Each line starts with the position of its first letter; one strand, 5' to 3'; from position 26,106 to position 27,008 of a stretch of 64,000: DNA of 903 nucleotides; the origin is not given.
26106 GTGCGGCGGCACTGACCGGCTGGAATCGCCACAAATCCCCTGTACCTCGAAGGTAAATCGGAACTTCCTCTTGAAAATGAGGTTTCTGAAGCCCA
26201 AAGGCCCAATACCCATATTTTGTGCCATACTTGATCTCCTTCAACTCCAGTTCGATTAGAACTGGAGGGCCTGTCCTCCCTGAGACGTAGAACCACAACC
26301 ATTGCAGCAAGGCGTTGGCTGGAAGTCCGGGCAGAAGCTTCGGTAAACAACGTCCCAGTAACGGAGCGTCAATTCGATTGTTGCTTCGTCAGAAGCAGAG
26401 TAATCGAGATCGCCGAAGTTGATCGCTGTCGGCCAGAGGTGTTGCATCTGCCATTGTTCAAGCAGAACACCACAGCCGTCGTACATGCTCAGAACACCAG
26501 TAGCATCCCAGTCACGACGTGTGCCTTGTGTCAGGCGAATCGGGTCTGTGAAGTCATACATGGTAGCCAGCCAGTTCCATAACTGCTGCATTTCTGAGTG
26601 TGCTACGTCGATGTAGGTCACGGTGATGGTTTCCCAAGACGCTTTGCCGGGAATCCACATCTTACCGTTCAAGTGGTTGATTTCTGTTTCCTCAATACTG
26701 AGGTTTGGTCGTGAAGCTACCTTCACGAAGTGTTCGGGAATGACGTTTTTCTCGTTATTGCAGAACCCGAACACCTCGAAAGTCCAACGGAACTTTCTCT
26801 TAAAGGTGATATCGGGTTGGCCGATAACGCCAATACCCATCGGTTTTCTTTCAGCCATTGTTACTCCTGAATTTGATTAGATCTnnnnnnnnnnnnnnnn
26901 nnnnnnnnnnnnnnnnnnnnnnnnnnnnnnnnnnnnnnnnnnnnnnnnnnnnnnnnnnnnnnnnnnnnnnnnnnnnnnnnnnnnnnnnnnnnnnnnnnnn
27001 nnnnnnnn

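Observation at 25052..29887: Tail sheath followed by four tandem tube-protein paralogs, one frameshifted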

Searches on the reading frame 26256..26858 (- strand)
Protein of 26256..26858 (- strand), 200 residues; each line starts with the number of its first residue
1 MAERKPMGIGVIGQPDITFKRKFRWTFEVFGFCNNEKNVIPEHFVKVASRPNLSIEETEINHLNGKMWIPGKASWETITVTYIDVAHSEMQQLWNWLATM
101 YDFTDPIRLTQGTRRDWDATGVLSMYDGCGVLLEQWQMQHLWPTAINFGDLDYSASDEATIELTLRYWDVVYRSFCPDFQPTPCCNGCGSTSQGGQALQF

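Call 3: search_protein_families(library=pfam, proteins=[window:26256-26858:-], max_evalue=0.01)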
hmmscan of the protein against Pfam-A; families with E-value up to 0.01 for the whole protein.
window:26256-26858:- (200 aa): 1 family
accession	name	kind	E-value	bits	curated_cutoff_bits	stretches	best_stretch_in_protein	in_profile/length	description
PF06841.18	Phage_T4_gp19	-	2e-05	24.9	28.2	1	52-167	24-130/134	T4-like virus tail tube protein gp19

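Call 6: search_protein_families(library=phrogs, proteins=[window:26256-26858:-], max_evalue=0.001)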
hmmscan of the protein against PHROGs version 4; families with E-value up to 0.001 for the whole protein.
window:26256-26858:- (200 aa): 2 families
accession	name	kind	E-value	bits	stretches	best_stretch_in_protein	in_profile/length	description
phrog_4542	-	tail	3.9e-29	102.6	1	14-167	20-175/214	tail tube protein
phrog_45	-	tail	3e-08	34.2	1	44-167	125-249/350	tail tube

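Call 8: search_dna_similar(query=window:26256-26858:-, collection=phages, mode=protein, max_rows=30)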
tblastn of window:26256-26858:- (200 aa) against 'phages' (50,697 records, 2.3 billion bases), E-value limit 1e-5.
Records with a match: 24; places in all: 25; records where one place covers at least 80% of the query: 7.
Best place of each record, by identity: <60% 24.
By first word of the organism name: Erwinia 7; uncultured 2; Xanthomonas 2; Stenotrophomonas 2; Cronobacter 2; Pectobacterium 2; Agrobacterium 2; Bacillus 2; Ralstonia 1; Rhodothermus 1; and 1 more.
By host as written in the record: Erwinia amylovora 3; Erwinia amylovora SNUABM_01 3; - 2; Cronobacter sakazakii 2; Pectobacterium carotovorum subsp. carotovorum strain CBBL19-1-37 2; Agrobacterium tumefaciens C58 2; Bacillus subtilis W-23-S(r); Bacillus licheniformis ATCC 9945a 2; Xanthomonas oryzae pv. oryzae 1; and 7 more.
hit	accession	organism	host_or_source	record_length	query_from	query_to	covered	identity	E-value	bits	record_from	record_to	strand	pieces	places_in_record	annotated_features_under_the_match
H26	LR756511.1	uncultured phage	metagenomic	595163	6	184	90%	47.4%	2e-51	182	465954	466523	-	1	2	record has no annotation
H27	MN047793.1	Xanthomonas phage Xoo-sp13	Xanthomonas oryzae pv. oryzae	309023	1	167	84%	28.2%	2e-7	56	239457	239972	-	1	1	structural protein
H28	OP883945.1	Stenotrophomonas phage CM1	Stenotrophomonas maltophilia SRM01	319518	10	167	79%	28.5%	9e-7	54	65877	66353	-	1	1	record has no annotation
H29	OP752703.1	Stenotrophomonas phage RAS14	Stenotrophomonas maltophilia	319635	10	167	79%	28.5%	9e-7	54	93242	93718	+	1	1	hypothetical protein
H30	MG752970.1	Ralstonia phage RsoM2USA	Ralstonia solanacearum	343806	1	167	84%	26.9%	9e-12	69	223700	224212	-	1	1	hypothetical protein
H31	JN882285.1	Cronobacter phage vB_CsaM_GAP32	Cronobacter sakazakii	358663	2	166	83%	26.1%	1e-8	60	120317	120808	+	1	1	hypothetical protein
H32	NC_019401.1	Cronobacter phage vB_CsaM_GAP32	Cronobacter sakazakii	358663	2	166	83%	26.1%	1e-8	60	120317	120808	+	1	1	tail tube protein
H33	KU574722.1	Pectobacterium phage vB_PcaM_CBB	Pectobacterium carotovorum subsp. ...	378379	2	166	83%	25.6%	6e-8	57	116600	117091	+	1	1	structural protein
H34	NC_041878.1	Pectobacterium phage vB_PcaM_CBB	Pectobacterium carotovorum subsp. ...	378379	2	166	83%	25.6%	6e-8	57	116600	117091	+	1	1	tail tube protein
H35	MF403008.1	Agrobacterium phage Atu_ph07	Agrobacterium tumefaciens C58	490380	17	167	76%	27.5%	6e-11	66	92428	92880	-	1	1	hypothetical protein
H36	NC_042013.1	Agrobacterium phage Atu_ph07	Agrobacterium tumefaciens C58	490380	17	167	76%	27.5%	6e-11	66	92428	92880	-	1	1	tail tube protein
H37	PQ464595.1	Erwinia phage Kaldavass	Erwinia aphidicola W09_2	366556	20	166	74%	27.8%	2e-8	59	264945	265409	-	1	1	tail tube protein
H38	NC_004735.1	Rhodothermus phage RM378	Rhodothermus marinus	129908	40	167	64%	30.8%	3e-10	64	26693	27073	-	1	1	tail tube protein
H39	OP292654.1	Xanthomonas phage XbC2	Xanthomonas vesicatoria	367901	20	166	74%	26.5%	2e-7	56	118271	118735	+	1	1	hypothetical protein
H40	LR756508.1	uncultured phage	metagenomic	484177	20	167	74%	26.0%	4e-6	52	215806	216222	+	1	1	record has no annotation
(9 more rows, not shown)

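Call 9: get_annotated_region(hit=H26, flank=6000)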
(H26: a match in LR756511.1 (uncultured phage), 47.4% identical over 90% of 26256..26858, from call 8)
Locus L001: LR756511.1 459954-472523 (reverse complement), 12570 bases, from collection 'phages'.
description: uncultured phage genome assembly, chromosome: 1.
organism: uncultured phage (NCBI taxid 278008)
taxonomy: Viruses; environmental samples
host: -; source: metagenomic; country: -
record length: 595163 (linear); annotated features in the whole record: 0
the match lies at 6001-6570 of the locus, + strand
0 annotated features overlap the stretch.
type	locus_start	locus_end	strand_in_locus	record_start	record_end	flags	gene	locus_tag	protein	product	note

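Call 13: find_encoding_contigs(protein=window:26256-26858:-, flank=5000, max_places=10)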
Protein window:26256-26858:- (200 aa): 3 contigs read that carry it; 2 places shown.
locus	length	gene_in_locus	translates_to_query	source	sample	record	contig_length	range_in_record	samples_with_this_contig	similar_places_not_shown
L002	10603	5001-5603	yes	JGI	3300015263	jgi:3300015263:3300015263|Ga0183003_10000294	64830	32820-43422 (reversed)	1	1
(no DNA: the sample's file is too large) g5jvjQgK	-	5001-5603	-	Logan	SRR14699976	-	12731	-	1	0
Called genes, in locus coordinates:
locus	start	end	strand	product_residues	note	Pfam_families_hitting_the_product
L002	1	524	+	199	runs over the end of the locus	-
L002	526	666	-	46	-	-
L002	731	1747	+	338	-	PF16724:T4-gp15_tss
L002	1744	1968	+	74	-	-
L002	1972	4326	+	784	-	PF04984:Phage_sheath_1, PF17482:Phage_sheath_1C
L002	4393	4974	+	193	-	-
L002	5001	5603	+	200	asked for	PF06841:Phage_T4_gp19 (faint)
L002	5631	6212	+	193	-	-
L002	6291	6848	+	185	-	PF06841:Phage_T4_gp19 (weak)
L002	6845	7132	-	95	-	-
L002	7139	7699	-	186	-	PF04542:Sigma70_r2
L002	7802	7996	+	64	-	-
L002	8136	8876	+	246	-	-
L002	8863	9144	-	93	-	-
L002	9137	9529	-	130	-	-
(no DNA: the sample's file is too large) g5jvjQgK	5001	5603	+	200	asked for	PF06841:Phage_T4_gp19 (faint)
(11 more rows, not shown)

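Call 19: find_homologous_proteins(query=window:26256-26858:-, max_evalue=0.001)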
Query window:26256-26858:- (200 aa): 1212 proteins with E <= 0.001 among 1226 candidates; the best 120 are listed.
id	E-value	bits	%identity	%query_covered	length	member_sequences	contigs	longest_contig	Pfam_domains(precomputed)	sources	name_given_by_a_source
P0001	3.8e-130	450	92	100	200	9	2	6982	PF06841.19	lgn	-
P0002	1.9e-126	438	89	100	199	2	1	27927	PF06841.19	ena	-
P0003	4.0e-119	414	87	97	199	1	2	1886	PF06841.19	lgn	-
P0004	3.6e-116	404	82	97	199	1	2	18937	PF06841.19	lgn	-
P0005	1.1e-115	403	82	100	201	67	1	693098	PF06841.19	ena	-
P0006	3.4e-113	395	82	97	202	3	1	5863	PF06841.19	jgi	jgi:hypothetical protein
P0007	3.5e-113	395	84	94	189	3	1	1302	PF06841.19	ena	-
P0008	3.8e-113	395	80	100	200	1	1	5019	PF06841.19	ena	-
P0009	2.1e-112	392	83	98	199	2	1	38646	PF06841.19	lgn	-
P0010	4.1e-112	391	79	99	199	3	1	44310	-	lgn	-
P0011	8.1e-112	390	79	100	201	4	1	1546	PF06841.19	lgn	-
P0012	2.9e-111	388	80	97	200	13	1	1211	PF06841.19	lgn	-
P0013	8.6e-111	387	78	100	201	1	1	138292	PF06841.19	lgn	-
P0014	9.4e-111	387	82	94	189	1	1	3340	PF06841.19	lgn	-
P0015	1.1e-110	386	80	97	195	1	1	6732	PF06841.19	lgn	-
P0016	3.2e-110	385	81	94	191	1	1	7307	PF06841.19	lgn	-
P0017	1.0e-109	383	79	96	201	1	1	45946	PF06841.19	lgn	-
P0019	4.4e-109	381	82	95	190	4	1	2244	PF06841.19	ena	-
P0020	7.0e-109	381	77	100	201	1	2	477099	PF06841.19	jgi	jgi:hypothetical protein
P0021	1.2e-108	380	79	95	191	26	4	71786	PF06841.19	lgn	-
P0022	1.7e-108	379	76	99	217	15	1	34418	PF06841.19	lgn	-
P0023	6.0e-108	378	80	98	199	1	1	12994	PF06841.19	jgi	jgi:hypothetical protein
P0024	7.1e-108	377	78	95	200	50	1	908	PF06841.19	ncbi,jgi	jgi:hypothetical protein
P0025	8.4e-108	377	77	98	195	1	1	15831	PF06841.19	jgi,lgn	jgi:hypothetical protein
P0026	9.2e-108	377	79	96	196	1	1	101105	PF06841.19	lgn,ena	-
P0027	1.5e-107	376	78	95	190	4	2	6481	PF06841.19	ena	-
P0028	3.5e-107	375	78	95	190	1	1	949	PF06841.19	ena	-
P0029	1.1e-106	373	79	96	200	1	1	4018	PF06841.19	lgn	-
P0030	1.7e-106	373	78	94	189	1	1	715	PF06841.19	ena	-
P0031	2.8e-106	372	77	98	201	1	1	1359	PF06841.19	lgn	-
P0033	5.2e-106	371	77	100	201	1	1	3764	PF06841.19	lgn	-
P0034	5.4e-106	371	79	92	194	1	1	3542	PF06841.19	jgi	jgi:hypothetical protein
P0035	8.0e-106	371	74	100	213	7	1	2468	PF06841.19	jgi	jgi:hypothetical protein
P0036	1.2e-105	370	78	92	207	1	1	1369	PF06841.19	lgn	-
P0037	4.1e-105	368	76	96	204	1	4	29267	PF06841.19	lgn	-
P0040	6.1e-105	368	74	100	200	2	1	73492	PF06841.19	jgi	-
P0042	8.2e-105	367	74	100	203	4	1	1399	PF06841.19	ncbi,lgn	-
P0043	8.9e-105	367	74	100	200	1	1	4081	PF06841.19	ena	-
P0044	1.1e-104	367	76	94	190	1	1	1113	PF06841.19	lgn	-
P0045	1.2e-104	367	78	94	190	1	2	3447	PF06841.19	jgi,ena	-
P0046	1.9e-104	366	74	99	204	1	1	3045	PF06841.19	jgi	-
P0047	2.4e-104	366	79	89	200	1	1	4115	PF06841.19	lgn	-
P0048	2.6e-104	366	79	92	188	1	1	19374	PF06841.19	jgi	jgi:hypothetical protein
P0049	8.8e-104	364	75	95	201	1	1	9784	PF06841.19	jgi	jgi:hypothetical protein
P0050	1.7e-103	363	72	100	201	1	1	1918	PF06841.19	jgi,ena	-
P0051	5.3e-103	361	76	95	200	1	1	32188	PF06841.19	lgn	-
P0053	7.7e-103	361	76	93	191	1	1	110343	PF06841.19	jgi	jgi:hypothetical protein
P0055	1.0e-102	360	76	95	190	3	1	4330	PF06841.19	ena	-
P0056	1.2e-102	360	73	97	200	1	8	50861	PF06841.19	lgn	-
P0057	1.2e-102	360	73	100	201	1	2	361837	PF06841.19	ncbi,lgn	-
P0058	1.4e-102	360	74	100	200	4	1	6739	PF06841.19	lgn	-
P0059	1.6e-102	360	74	95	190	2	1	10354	PF06841.19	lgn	-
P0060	1.8e-102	360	77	91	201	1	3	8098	PF06841.19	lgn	-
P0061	3.8e-102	359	75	97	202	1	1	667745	PF06841.19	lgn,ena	-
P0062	4.6e-102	358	75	95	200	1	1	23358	PF06841.19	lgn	-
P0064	8.2e-102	357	77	94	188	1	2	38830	PF06841.19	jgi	jgi:hypothetical protein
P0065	6.7e-101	354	75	94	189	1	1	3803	PF06841.19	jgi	jgi:hypothetical protein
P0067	8.0e-101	354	75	95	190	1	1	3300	PF06841.19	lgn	-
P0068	8.9e-101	354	75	95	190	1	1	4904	PF06841.19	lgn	-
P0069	2.2e-100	353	74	95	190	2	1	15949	PF06841.19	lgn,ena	-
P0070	2.3e-100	353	71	100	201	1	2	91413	PF06841.19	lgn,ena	-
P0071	2.3e-100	353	74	93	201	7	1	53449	PF06841.19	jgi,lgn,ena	-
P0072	2.8e-100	352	72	100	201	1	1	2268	PF06841.19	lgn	-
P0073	3.2e-100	352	76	93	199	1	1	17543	PF06841.19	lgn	-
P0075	3.5e-100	352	75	94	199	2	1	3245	PF06841.19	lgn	-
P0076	3.9e-100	352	72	97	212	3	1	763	PF06841.19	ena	-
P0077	4.6e-100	352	73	95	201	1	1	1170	PF06841.19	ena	-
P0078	5.0e-100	352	71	100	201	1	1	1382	PF06841.19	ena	-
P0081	1.7e-99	350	74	94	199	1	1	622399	PF06841.19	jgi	-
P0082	2.1e-99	350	70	100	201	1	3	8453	PF06841.19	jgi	jgi:hypothetical protein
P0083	2.9e-99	349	73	96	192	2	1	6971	PF06841.19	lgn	-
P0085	4.5e-99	349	75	97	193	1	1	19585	PF06841.19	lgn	-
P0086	2.0e-98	346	69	100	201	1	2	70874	PF06841.19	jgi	jgi:hypothetical protein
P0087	2.0e-98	346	70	100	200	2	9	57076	PF06841.19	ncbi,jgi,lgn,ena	-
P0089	2.7e-98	346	76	94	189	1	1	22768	PF06841.19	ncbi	-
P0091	2.9e-98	346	73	95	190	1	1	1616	PF06841.19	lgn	-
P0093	7.2e-98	345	71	95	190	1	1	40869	PF06841.19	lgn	-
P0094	7.5e-98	345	72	94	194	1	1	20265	PF06841.19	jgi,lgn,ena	-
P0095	3.3e-97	342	71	97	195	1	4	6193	PF06841.19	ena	-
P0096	7.5e-97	341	74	94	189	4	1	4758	PF06841.19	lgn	-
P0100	2.0e-96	340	72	95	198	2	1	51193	PF06841.19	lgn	-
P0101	2.2e-96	340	72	94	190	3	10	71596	PF06841.19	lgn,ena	-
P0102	5.0e-96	339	70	97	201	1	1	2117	PF06841.19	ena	-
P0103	5.1e-96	339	71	95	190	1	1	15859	PF06841.19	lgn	-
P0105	8.5e-96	338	71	95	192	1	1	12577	PF06841.19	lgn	-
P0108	3.5e-95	336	71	95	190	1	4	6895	PF06841.19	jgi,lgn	jgi:hypothetical protein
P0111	2.1e-93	330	73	95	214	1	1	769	PF06841.19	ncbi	-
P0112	4.7e-93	329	71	94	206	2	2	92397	PF06841.19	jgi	jgi:T4-like virus tail tube protein gp19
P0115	1.7e-92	327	66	93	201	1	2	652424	PF06841.19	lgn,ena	-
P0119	2.8e-91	323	68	93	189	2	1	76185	PF06841.19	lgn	-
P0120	5.7e-91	322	69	93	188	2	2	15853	PF06841.19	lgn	-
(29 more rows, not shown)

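Call 20: find_encoding_contigs(protein=P0005, flank=6000, max_places=2)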
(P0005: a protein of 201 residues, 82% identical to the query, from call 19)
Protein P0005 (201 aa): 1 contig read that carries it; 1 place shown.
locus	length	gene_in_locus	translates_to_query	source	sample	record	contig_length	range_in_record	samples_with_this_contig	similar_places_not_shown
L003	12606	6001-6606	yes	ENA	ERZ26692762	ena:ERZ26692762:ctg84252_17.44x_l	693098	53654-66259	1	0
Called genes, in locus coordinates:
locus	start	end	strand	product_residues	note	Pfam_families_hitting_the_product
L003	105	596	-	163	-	-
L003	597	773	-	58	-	-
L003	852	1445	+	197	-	-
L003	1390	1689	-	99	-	-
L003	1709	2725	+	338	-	PF16724:T4-gp15_tss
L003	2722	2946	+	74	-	-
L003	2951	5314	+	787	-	PF04984:Phage_sheath_1, PF17482:Phage_sheath_1C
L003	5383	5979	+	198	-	-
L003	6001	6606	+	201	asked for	PF06841:Phage_T4_gp19 (weak)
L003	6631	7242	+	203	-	PF06841:Phage_T4_gp19 (weak)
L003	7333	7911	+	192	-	-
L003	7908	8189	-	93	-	-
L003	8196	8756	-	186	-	PF04542:Sigma70_r2 (weak)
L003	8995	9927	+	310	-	PF00535:Glycos_transf_2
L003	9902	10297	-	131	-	-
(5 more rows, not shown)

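Call 21: find_encoding_contigs(protein=P0061, flank=6000, max_places=2)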
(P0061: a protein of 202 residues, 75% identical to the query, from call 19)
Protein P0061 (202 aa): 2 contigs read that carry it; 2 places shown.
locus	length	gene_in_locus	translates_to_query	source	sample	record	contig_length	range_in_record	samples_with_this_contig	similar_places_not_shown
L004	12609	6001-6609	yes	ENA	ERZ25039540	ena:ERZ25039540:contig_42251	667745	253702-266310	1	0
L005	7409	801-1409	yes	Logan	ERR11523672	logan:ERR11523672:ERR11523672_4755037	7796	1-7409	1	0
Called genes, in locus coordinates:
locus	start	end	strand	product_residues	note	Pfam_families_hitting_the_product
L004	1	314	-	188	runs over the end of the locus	-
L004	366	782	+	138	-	-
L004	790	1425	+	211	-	-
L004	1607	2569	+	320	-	PF16724:T4-gp15_tss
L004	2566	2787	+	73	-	-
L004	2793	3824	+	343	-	-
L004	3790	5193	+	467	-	PF04984:Phage_sheath_1, PF17482:Phage_sheath_1C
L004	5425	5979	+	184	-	PF06841:Phage_T4_gp19 (weak)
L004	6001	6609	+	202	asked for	PF06841:Phage_T4_gp19 (weak)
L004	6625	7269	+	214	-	-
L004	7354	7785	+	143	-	PF06841:Phage_T4_gp19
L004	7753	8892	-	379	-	PF03161:LAGLIDADG_2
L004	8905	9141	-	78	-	-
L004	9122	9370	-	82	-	-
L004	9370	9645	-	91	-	-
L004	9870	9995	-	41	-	-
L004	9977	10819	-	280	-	PF14311:DUF4379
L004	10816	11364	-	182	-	PF04542:Sigma70_r2 (weak)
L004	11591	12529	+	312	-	-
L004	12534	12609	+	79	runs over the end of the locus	-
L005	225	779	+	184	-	PF06841:Phage_T4_gp19 (weak)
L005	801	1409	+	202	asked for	PF06841:Phage_T4_gp19 (weak)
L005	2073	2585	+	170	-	PF06841:Phage_T4_gp19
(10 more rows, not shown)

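Call 22: find_encoding_contigs(protein=P0115, flank=6000, max_places=2)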
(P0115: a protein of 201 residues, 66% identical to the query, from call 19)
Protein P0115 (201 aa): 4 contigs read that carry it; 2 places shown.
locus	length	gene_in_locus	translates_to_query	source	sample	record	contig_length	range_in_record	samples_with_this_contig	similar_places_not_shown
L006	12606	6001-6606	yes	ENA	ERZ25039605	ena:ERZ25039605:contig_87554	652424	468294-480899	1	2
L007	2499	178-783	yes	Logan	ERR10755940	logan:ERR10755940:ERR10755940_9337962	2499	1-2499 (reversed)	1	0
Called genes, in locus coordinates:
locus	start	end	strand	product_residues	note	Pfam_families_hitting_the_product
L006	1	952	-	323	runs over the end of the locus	PF04545:Sigma70_r4 (faint), PF03161:LAGLIDADG_2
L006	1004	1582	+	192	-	-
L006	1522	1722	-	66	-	-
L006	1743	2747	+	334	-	PF16724:T4-gp15_tss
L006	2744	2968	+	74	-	-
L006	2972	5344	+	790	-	PF04984:Phage_sheath_1, PF17482:Phage_sheath_1C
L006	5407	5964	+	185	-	-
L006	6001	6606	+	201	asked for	PF06841:Phage_T4_gp19 (weak)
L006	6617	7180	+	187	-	PF06841:Phage_T4_gp19 (weak)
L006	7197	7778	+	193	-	PF06841:Phage_T4_gp19 (faint)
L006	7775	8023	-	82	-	-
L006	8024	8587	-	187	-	PF04542:Sigma70_r2 (weak)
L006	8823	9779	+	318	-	-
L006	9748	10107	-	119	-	-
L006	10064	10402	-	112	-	-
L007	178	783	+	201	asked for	PF06841:Phage_T4_gp19 (weak)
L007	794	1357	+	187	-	PF06841:Phage_T4_gp19 (weak)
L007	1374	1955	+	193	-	PF06841:Phage_T4_gp19 (faint)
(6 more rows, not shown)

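Call 26: get_annotated_region(hit=H36, flank=6000)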
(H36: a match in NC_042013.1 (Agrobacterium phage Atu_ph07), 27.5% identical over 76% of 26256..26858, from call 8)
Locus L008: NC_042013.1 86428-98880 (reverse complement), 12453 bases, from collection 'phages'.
description: Agrobacterium phage Atu_ph07, complete genome.
organism: Agrobacterium phage Atu_ph07 (NCBI taxid 2024264)
taxonomy: Viruses; Duplodnaviria; Heunggongvirae; Uroviricota; Caudoviricetes; Polybotosvirus; Polybotosvirus Atuph07
host: Agrobacterium tumefaciens C58; source: -; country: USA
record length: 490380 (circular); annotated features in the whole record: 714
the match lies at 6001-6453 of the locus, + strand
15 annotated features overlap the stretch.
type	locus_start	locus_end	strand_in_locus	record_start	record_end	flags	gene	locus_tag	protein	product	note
CDS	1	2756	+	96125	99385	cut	-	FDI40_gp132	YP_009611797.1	tail sheath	-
CDS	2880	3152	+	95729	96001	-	-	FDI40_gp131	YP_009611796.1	hypothetical protein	-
CDS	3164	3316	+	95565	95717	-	-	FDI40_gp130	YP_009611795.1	hypothetical protein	-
CDS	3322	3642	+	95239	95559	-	-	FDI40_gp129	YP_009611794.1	hypothetical protein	-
CDS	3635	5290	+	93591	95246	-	-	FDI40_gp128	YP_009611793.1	RNA-binding protein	Prophage Clp protease-like protein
CDS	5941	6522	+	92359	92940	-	-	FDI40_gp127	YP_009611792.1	tail tube protein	-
CDS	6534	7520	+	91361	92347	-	-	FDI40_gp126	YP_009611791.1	tail tube protein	-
CDS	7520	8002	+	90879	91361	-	-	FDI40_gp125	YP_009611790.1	head closure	-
CDS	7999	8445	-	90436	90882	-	-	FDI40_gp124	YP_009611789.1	hypothetical protein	-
CDS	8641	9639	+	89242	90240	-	-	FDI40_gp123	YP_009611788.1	ribonucleotide reductase of class Ia (aerobic)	-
CDS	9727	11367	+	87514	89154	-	-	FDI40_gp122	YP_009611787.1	ribonucleoside-diphosphate reductase large subunit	-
CDS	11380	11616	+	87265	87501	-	-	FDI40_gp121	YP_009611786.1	hypothetical protein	-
CDS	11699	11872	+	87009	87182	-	-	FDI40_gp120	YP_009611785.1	hypothetical protein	-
CDS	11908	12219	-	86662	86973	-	-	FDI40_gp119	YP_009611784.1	hypothetical protein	-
CDS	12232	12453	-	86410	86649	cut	-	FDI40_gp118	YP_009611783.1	hypothetical protein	-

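Call 27: get_annotated_region(hit=H32, flank=6000)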
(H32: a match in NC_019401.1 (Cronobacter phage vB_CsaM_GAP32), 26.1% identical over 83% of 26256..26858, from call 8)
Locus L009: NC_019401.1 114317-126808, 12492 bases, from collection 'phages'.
description: Cronobacter phage vB_CsaM_GAP32, complete genome.
organism: Cronobacter phage vB_CsaM_GAP32 (NCBI taxid 1141136)
taxonomy: Viruses; Duplodnaviria; Heunggongvirae; Uroviricota; Caudoviricetes; Mimasvirus; Mimasvirus GAP32
host: Cronobacter sakazakii; source: -; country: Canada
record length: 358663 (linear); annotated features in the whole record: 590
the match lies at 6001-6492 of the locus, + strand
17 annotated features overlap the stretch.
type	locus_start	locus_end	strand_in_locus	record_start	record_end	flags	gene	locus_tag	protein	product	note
CDS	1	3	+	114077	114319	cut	-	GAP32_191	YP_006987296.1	hypothetical protein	-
CDS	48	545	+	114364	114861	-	-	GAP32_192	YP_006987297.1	hypothetical protein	similar to YP_003579992.1 Tk.4 [Klebsiella phage KP15]; PF01661.15 macro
CDS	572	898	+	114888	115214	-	-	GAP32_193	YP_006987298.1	hypothetical protein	-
CDS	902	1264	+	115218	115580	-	-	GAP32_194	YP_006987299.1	hypothetical protein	-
CDS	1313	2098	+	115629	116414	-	-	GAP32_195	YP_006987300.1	neck protein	similar to YP_004324705.1 neck protein [Synechococcus phage S-SSM5]; PB009499 Pfam-B_9499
CDS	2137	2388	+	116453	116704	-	-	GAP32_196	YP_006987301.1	hypothetical protein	-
CDS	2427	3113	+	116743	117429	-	-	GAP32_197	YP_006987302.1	putative deoxynucleoside monophosphate kinase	similar to YP_003969712.1 putative deoxynucleoside monophosphate kinase [Cafeteria roenbergensis virus BV-PW1]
CDS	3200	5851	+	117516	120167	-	-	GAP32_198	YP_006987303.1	tail sheath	similar to C-terminus of YP_214361.1 tail sheath monomer [Prochlorococcus phage P-SSM2]; PF04984.8 phage_sheath_1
CDS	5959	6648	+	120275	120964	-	-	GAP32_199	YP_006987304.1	tail tube protein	-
CDS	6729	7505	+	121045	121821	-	-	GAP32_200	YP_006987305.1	tail tube protein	-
CDS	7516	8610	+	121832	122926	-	-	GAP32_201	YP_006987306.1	tail tube protein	-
CDS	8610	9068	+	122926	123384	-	-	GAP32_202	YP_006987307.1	head completion protein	similar to YP_195238.1 head completion protein [Synechococcus phage S-PM2]; PB000562 Pfam-B_562; PF08722.5 ...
CDS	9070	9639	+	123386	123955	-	-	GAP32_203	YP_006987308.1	hypothetical protein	-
CDS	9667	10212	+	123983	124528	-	-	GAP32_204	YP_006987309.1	virion structural protein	-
CDS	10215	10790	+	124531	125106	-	-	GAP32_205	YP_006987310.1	Hsp70 heat shock protein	-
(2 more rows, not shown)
